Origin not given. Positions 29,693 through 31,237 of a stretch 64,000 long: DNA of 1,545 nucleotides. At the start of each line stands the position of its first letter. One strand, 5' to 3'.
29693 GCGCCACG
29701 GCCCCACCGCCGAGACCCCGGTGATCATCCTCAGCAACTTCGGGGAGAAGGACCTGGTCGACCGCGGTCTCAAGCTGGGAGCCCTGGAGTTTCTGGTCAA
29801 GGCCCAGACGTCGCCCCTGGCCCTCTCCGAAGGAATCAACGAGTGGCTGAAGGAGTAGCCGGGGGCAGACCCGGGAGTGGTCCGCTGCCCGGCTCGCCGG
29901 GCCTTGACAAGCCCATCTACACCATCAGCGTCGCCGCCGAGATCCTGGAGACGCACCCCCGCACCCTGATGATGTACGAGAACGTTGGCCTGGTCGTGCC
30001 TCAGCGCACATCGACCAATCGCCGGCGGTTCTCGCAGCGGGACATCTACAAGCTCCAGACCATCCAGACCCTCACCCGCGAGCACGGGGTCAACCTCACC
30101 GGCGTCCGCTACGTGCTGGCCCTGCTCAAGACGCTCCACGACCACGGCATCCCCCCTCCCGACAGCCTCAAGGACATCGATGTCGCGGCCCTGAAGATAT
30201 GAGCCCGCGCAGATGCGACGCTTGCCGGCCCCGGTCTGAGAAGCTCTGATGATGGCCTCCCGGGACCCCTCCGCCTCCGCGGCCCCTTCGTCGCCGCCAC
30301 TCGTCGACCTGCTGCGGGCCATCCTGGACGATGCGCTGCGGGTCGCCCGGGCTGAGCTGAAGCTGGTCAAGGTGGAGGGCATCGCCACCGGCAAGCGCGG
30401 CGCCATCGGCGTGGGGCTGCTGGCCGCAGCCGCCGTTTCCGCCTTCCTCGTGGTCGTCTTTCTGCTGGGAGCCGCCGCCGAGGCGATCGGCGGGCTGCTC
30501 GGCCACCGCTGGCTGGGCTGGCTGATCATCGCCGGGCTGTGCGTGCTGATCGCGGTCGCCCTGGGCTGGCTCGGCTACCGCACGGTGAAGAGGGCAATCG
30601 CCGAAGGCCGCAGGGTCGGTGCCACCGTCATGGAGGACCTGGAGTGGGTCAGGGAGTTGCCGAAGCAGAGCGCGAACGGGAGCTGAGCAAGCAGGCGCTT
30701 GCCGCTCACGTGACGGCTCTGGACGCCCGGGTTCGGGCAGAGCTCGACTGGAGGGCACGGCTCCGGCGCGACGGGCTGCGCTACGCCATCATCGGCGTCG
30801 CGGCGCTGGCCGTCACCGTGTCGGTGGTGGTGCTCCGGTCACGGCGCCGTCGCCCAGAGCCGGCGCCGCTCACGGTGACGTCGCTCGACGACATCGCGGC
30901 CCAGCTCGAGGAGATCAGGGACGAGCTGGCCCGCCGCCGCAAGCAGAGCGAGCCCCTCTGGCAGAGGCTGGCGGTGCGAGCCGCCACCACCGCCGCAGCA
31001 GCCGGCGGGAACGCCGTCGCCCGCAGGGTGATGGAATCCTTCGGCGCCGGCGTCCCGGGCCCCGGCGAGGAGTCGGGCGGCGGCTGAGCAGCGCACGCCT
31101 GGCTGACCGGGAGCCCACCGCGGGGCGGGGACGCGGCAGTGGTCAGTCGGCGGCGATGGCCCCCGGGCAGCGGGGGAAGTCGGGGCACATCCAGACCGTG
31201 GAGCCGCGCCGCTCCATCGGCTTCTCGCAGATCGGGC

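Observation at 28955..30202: Two paralogous HspR-like MerR regulators flanking a stand-alone CheY-like receiver (MerR-REC-MerR)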

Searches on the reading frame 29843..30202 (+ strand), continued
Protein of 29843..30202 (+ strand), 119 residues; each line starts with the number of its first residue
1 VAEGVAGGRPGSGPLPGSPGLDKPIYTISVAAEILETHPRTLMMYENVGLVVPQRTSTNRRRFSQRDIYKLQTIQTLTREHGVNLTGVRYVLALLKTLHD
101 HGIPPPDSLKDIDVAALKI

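Call 31: search_protein_families(library=pfam, proteins=[P0129, P0133, P0180, P0220, P0251, P0265, P0241, P0139, P0184, P0195], max_evalue=0.001)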
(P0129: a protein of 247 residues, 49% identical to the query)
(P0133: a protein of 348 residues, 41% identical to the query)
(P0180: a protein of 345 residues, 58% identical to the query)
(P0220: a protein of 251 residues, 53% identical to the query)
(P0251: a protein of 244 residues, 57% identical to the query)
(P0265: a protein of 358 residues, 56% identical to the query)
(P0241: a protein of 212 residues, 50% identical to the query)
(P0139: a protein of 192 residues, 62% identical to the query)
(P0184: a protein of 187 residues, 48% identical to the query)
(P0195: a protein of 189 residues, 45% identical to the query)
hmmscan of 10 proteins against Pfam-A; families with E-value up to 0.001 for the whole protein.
P0129 (247 aa): 4 families
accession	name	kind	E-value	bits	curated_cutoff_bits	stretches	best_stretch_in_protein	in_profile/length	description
PF13411.12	MerR_1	-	4.6e-34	116.8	21.6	2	129-196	1-67/69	MerR HTH family regulatory protein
PF00376.29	MerR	-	2.5e-21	75.6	28.2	2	131-166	2-38/38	MerR family regulatory protein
PF13591.12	MerR_2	-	1.4e-12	47.6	29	2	17-95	8-81/84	MerR HTH family regulatory protein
PF12728.13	HTH_17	-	1.8e-07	31.8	27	0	134-174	7-46/51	Helix-turn-helix domain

P0133 (348 aa): 3 families
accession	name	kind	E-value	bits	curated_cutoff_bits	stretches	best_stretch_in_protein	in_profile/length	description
PF13411.12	MerR_1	-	4.9e-33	113.5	21.6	2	16-84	1-68/69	MerR HTH family regulatory protein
PF00376.29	MerR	-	3.2e-21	75.3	28.2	2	18-53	2-38/38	MerR family regulatory protein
PF13591.12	MerR_2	-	3.8e-09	36.7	29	0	253-329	7-82/84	MerR HTH family regulatory protein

P0180 (345 aa): 6 families
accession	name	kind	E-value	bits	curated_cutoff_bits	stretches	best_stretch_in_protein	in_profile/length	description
PF04972.22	BON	-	2.1e-40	137.3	27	3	91-152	7-68/69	BON domain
PF13411.12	MerR_1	-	1.1e-20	73.9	21.6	1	10-78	1-68/69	MerR HTH family regulatory protein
PF00376.29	MerR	-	1.1e-12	48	28.2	1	11-47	1-38/38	MerR family regulatory protein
PF21937.1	Yop-YscD_ppl_2nd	-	2.8e-06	27.3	27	0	104-148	18-63/67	YscD/CdsD-like Bon-like domain 2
PF12728.13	HTH_17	-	5.4e-05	23.8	27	1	10-53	2-44/51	Helix-turn-helix domain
PF13591.12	MerR_2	-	0.00013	22.1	29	1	14-97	5-82/84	MerR HTH family regulatory protein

P0220 (251 aa): 3 families
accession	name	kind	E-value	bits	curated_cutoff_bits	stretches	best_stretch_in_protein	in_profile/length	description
PF13411.12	MerR_1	-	4.4e-19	68.8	21.6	1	15-81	2-67/69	MerR HTH family regulatory protein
PF00376.29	MerR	-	6e-13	48.8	28.2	1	16-51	2-38/38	MerR family regulatory protein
PF13591.12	MerR_2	-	4.8e-06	26.7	29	1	20-97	7-83/84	MerR HTH family regulatory protein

P0251 (244 aa): 3 families
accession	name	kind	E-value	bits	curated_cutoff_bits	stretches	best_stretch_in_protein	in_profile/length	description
PF13411.12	MerR_1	-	8.9e-22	77.4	21.6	1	17-82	2-67/69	MerR HTH family regulatory protein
PF00376.29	MerR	-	1.2e-13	51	28.2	1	18-53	2-38/38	MerR family regulatory protein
PF13591.12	MerR_2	-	2.7e-06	27.5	29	1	22-98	7-83/84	MerR HTH family regulatory protein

P0265 (358 aa): 3 families
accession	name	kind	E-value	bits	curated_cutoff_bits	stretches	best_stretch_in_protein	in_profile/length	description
PF13411.12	MerR_1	-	1.3e-19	70.5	21.6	1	12-78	2-68/69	MerR HTH family regulatory protein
PF00376.29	MerR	-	2.3e-11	43.7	28.2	1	13-48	2-38/38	MerR family regulatory protein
PF13591.12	MerR_2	-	3.1e-06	27.3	29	1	18-93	8-83/84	MerR HTH family regulatory protein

P0241 (212 aa): 3 families
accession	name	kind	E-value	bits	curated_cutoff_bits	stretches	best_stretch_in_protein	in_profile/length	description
PF13411.12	MerR_1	-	1.7e-17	63.7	21.6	1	41-106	3-67/69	MerR HTH family regulatory protein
PF13591.12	MerR_2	-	2.6e-13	50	29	1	42-122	4-83/84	MerR HTH family regulatory protein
PF00376.29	MerR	-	2.4e-12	46.9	28.2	1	41-76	2-38/38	MerR family regulatory protein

P0139 (192 aa): 3 families
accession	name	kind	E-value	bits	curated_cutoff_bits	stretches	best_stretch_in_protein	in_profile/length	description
PF13411.12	MerR_1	-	5.3e-17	62.1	21.6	1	96-163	1-67/69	MerR HTH family regulatory protein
PF00376.29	MerR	-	2e-09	37.6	28.2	1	99-133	3-38/38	MerR family regulatory protein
PF13591.12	MerR_2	-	7.2e-06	26.2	29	1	102-169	7-73/84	MerR HTH family regulatory protein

P0184 (187 aa): 2 families
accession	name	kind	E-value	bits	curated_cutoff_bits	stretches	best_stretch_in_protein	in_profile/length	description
PF13411.12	MerR_1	-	2.9e-13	50.1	21.6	1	96-162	2-67/69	MerR HTH family regulatory protein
PF00376.29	MerR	-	1.2e-06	28.6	28.2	1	97-132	2-38/38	MerR family regulatory protein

P0195 (189 aa): 3 families
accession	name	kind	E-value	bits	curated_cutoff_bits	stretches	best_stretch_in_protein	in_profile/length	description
PF13411.12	MerR_1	-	4.1e-20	72.1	21.6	1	39-107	1-68/69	MerR HTH family regulatory protein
PF00376.29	MerR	-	1.8e-13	50.5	28.2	1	41-76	2-38/38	MerR family regulatory protein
PF13591.12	MerR_2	-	8.6e-08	32.3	29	1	47-116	9-77/84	MerR HTH family regulatory protein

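Call 33: find_encoding_contigs(protein=P0137, flank=5000, max_places=3)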
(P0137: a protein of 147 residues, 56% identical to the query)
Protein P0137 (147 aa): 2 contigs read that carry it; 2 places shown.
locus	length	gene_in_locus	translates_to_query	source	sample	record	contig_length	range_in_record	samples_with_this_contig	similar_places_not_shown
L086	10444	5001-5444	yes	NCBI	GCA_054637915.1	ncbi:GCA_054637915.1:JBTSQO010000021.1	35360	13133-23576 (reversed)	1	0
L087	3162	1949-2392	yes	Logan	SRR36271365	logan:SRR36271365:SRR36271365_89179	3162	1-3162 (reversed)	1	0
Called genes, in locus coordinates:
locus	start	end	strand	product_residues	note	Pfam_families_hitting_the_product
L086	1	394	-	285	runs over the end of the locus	PF00589:Phage_integrase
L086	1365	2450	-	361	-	PF00990:GGDEF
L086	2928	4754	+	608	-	PF00989:PAS, PF08448:PAS_4, PF13426:PAS_9, PF08448:PAS_4, PF01590:GAF, PF13185:GAF_2, PF13487:HD_5, PF01966:HD, +3 more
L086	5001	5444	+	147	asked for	PF13411:MerR_1, PF00376:MerR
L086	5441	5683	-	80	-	-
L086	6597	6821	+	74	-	-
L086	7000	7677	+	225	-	PF13814:Replic_Relax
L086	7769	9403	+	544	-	PF01580:FtsK_SpoIIIE (weak), PF01935:DUF87 (weak), PF05872:HerA_C (weak), PF10412:TrwB_AAD_bind (faint), PF13401:AAA_22 (faint)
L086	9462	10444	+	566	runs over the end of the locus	PF01435:Peptidase_M48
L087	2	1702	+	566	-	?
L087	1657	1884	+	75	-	-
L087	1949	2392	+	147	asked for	PF13411:MerR_1, PF00376:MerR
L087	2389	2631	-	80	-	-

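Call 34: find_encoding_contigs(protein=P0124, flank=5000, max_places=3)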
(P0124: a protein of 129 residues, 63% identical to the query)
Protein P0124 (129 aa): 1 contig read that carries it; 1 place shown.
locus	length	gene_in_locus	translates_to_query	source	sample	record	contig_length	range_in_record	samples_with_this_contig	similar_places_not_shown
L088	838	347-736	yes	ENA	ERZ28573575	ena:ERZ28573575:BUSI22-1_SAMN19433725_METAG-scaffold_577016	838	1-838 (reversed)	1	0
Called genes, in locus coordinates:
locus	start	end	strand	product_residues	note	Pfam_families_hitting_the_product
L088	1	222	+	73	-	?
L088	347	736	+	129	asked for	PF00376:MerR (weak), PF13411:MerR_1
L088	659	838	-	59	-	?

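Call 42: predict_structure(alignment_id=A3)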
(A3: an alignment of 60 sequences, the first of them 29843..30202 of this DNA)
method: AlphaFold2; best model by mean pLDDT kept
length: 119 residues; sequences in the alignment: 60
mean_pLDDT: 68.2   pTM: 0.43
mean pLDDT of the five models: 68.2, 67.6, 63.8, 61.4, 57.9
residues with pLDDT >= 90: 15; 70-90: 41; 50-70: 39; < 50: 24
segments of 3 or more residues with pLDDT < 50: 1-16, 55-60
pLDDT, mean of each block of 10 residues (from residue 1): 40 46 54 61 60 49 74 87 88 92 89 79
secondary structure, 60 per line:
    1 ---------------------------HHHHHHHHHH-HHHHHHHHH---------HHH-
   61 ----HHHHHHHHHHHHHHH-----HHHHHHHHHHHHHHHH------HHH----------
elements in order: H28-37 H39-47 H65-79 H85-100
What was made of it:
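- On HspR (NF047375 equivalog): In the AlphaFold model the last helix spans residues 85-100 and is followed by a proline-rich tail (call 42; this part of the model has pLDDT 79-92).
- On Classical MerR-type activator: The proteins are 115-119 aa, and the last helix is about 16 residues long (call 42).
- No long C-terminal helix is predicted (call 42). The AlphaFold model of MerR2 has low confidence (pLDDT 68; call 42).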

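Call 46: fold_search(model_id=the predicted structure, library=pdb)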
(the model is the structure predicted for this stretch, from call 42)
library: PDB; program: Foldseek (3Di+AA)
matches with E <= 10: 15; with E <= 0.001: 0
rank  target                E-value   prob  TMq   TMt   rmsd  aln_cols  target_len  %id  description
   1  5jxk_B                3.4e+00  0.08  0.17  0.04  10.6        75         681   15  Crystal structure of Porphyromonas endodontalis DPP11 (released 2017-06-14)
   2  8fs3_E                3.6e+00  0.06  0.18  0.09  11.8        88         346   16  Structure of S. cerevisiae Rad24-RFC loading the 9-1-1 clamp onto a 10-nt gapped DNA in step 1 (open 9-1-1 and shoulde (released 2023-06-14)
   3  8q4d_A                5.6e+00  0.04  0.21  0.09  12.8        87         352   24  IstA-IstB(E167Q) Strand Transfer Complex (released 2024-07-10)
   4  6oss_A                6.8e+00  0.10  0.24  0.13   4.4        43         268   21  Crystal Structure of the Acyl-Carrier-Protein UDP-N-Acetylglucosamine O-Acyltransferase LpxA from Proteus mirabilis (released 2020-01-29)
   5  5d0n                  6.8e+00  0.07  0.17  0.08   8.4        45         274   13  Crystal structure of maize PDRP bound with AMP (released 2016-02-24)
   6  9oa2_V                6.8e+00  0.04  0.23  0.24  15.7        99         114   13  Ecoli DnaB helicase and Phage Lambda loader P with ADP-Mg in a 6:6 stoichiometry ratio. (released 2025-07-16)
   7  3bey_A                7.7e+00  0.04  0.18  0.23  10.2        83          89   10  Crystal structure of the protein O27018 from Methanobacterium thermoautotrophicum. Northeast Structural Genomics Conso (released 2007-12-18)
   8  2prr_C                7.7e+00  0.02  0.19  0.12  19.1       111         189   16  Crystal structure of alkylhydroperoxidase AhpD core: uncharacterized peroxidase-related protein (YP_296737.1) from Ral (released 2007-05-29)
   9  3c1l_B                7.7e+00  0.02  0.17  0.11  18.4       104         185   18  Crystal structure of an antioxidant defense protein (mlr4105) from mesorhizobium loti maff303099 at 2.00 A resolution (released 2008-02-05)
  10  3c1l_H                8.1e+00  0.02  0.15  0.11   9.4        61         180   24  Crystal structure of an antioxidant defense protein (mlr4105) from mesorhizobium loti maff303099 at 2.00 A resolution (released 2008-02-05)
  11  8q4d_C                8.1e+00  0.02  0.17  0.08  12.3        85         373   16  IstA-IstB(E167Q) Strand Transfer Complex (released 2024-07-10)
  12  3c1l_C                8.7e+00  0.02  0.15  0.11   9.3        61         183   23  Crystal structure of an antioxidant defense protein (mlr4105) from mesorhizobium loti maff303099 at 2.00 A resolution (released 2008-02-05)
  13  3u5z_E                8.7e+00  0.02  0.17  0.08  16.3        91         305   10  Structure of T4 Bacteriophage clamp loader bound to the T4 clamp, primer-template DNA, and ATP analog (released 2012-01-04)
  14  3q7f_A                9.8e+00  0.02  0.17  0.08  14.1        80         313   19  Cryptococcus neoformans protein farnesyltransferase in complex with FPP and ethylenediamine inhibitor 1 (released 2011-08-03)
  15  3q7a_A                9.8e+00  0.02  0.17  0.08  14.1        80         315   19  Cryptococcus neoformans protein farnesyltransferase in complex with FPP and L-778,123 (released 2011-08-03)
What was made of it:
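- Tried and rejected: Mean pLDDT is 68, the HTH region is poorly modelled (call 42), and the Foldseek matches are meaningless (call 46).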

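Call 65: search_protein_families(library=pfam, proteins=[L001:8725-9177:+, L003:8793-9251:+, L056:6460-6948:+, L056:4427-4858:+], max_evalue=1)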
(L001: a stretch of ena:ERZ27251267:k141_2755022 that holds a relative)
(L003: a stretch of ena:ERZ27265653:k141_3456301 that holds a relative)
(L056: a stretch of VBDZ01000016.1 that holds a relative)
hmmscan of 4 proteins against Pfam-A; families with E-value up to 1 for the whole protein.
L001:8725-9177:+ (150 aa): 1 family
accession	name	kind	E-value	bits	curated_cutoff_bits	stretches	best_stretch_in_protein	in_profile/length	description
PF11239.13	DUF3040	-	0.19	12.4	24.7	0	19-64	18-61/84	Protein of unknown function (DUF3040)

L003:8793-9251:+ (152 aa): 0 families

L056:6460-6948:+ (162 aa): 0 families

L056:4427-4858:+ (143 aa): 0 families

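Call 75: find_encoding_contigs(protein=P0127, flank=4000, max_places=2)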
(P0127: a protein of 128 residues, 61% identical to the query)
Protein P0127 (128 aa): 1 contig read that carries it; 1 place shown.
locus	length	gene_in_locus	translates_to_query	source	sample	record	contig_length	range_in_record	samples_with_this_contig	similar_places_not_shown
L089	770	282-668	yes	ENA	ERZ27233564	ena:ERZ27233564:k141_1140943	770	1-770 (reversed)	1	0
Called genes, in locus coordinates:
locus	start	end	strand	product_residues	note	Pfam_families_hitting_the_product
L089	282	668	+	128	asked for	PF00376:MerR, PF13411:MerR_1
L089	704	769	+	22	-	?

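Call 76: find_encoding_contigs(protein=P0138, flank=4000, max_places=2)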
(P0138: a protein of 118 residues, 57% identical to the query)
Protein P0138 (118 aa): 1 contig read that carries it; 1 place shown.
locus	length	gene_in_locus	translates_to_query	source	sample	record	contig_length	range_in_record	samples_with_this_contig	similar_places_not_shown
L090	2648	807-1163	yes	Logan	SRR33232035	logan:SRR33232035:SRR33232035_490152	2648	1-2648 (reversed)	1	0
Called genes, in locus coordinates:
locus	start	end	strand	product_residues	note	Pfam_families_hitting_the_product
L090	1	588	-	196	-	?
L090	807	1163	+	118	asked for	PF00376:MerR, PF13411:MerR_1, PF13591:MerR_2 (weak)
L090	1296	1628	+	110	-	-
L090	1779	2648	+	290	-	?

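Call 77: find_encoding_contigs(protein=P0146, flank=4000, max_places=2)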
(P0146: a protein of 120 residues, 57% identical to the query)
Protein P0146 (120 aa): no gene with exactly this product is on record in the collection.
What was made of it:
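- Tried and rejected: The contigs were too short or lacked a receiver gene (calls 33, 34, 75-77).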

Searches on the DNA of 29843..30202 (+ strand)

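Call 56: search_rna_families(source=L056, start=5250, end=5700, threshold=evalue, max_evalue=1, show_alignments=1)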
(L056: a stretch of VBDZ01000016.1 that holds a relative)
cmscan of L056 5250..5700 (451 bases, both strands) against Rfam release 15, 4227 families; matches with E-value up to 1: 1.
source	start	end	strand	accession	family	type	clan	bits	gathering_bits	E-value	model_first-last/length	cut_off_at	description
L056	5631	5661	+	RF03639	mir-619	Gene; miRNA;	-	18.7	80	0.23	21-51/70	no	mir-619 microRNA precursor family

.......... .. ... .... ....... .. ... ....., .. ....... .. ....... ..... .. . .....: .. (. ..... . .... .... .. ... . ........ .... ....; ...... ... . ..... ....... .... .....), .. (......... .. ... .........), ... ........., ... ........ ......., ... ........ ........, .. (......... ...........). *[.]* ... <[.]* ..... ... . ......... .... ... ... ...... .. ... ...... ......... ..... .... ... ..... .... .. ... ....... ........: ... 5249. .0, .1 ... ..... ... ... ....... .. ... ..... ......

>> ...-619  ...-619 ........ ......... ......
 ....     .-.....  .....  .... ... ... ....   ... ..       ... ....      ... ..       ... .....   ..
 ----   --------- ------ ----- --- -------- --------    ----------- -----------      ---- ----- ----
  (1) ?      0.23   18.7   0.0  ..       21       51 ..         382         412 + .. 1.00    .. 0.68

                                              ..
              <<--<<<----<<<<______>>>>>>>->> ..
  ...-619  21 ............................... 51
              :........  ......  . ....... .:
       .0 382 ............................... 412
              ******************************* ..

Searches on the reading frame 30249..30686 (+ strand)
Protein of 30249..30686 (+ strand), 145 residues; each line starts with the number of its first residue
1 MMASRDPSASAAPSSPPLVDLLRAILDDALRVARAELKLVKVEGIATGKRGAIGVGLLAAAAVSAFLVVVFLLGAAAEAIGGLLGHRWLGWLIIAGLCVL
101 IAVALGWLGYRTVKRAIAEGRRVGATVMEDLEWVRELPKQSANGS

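Call 3: search_protein_families(library=pfam, proteins=[window:30249-30686:+], max_evalue=0.01)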
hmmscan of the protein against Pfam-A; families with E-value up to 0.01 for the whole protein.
window:30249-30686:+ (145 aa): 1 family
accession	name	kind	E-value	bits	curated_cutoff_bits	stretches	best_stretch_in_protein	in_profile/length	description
PF07332.16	Phage_holin_3_6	-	2.3e-18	66.8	28.4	1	20-135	2-116/116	Putative Actinobacterial Holin-X, holin superfamily III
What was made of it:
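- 30249..30686 (+): Membrane protein of the 'actinobacterial Holin-X' family (PF07332), downstream in the same operon. Pfam E=2.3e-18 (call 3).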

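Call 5: search_protein_families(library=ncbifam, proteins=[window:30249-30686:+], max_evalue=0.01)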
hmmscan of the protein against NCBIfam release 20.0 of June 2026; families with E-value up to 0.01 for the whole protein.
window:30249-30686:+ (145 aa): 0 families

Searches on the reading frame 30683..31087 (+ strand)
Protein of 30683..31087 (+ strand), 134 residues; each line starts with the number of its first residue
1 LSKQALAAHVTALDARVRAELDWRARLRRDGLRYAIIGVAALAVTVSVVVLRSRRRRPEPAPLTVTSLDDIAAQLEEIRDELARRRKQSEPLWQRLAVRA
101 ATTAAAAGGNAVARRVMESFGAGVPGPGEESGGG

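Call 65: search_protein_families(library=pfam, proteins=[window:30683-31087:+], max_evalue=1)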
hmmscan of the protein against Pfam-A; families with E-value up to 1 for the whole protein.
window:30683-31087:+ (134 aa): 2 families
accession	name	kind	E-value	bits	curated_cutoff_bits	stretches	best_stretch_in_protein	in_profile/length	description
PF07584.16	BatA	-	0.082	13.8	25.9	1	40-107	12-75/77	Aerotolerance regulator N-terminal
PF06974.18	WS_DGAT_C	-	0.32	11.5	20.7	1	61-128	10-80/145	WS/DGAT C-terminal domain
